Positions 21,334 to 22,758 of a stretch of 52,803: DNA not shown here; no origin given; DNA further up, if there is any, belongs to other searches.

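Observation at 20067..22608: Cyanobacterial-type acyl-ACP reductase homologue translationally coupled to a hexapeptide-repeat protein, with no deformylating oxygenase nearby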

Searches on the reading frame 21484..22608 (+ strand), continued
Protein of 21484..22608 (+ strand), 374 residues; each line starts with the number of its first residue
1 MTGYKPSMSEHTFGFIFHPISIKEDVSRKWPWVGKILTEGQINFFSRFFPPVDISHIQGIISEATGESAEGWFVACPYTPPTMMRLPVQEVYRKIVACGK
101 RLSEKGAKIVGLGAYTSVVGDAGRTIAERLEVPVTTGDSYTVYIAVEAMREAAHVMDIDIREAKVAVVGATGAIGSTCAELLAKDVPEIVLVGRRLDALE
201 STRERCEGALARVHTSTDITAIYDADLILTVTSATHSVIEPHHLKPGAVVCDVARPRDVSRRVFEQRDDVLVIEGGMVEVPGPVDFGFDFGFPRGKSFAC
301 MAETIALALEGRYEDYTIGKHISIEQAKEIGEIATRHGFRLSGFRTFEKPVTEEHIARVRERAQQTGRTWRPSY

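Call 56: search_solved_structures(query=A2, max_evalue=10, show_alignments=2)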
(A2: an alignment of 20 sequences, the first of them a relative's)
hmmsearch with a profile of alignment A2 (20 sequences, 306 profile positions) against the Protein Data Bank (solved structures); distinct sequences matched with E-value up to 10: 2.
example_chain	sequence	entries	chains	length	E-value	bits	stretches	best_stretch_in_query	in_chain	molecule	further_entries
1iok_A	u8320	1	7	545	0.8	12.3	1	21-107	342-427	CHAPERONIN 60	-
3oir_A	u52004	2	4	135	1.6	11.4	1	83-140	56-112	SULFATE TRANSPORTER SULFATE TRANSPORTER FAMILY PROTEIN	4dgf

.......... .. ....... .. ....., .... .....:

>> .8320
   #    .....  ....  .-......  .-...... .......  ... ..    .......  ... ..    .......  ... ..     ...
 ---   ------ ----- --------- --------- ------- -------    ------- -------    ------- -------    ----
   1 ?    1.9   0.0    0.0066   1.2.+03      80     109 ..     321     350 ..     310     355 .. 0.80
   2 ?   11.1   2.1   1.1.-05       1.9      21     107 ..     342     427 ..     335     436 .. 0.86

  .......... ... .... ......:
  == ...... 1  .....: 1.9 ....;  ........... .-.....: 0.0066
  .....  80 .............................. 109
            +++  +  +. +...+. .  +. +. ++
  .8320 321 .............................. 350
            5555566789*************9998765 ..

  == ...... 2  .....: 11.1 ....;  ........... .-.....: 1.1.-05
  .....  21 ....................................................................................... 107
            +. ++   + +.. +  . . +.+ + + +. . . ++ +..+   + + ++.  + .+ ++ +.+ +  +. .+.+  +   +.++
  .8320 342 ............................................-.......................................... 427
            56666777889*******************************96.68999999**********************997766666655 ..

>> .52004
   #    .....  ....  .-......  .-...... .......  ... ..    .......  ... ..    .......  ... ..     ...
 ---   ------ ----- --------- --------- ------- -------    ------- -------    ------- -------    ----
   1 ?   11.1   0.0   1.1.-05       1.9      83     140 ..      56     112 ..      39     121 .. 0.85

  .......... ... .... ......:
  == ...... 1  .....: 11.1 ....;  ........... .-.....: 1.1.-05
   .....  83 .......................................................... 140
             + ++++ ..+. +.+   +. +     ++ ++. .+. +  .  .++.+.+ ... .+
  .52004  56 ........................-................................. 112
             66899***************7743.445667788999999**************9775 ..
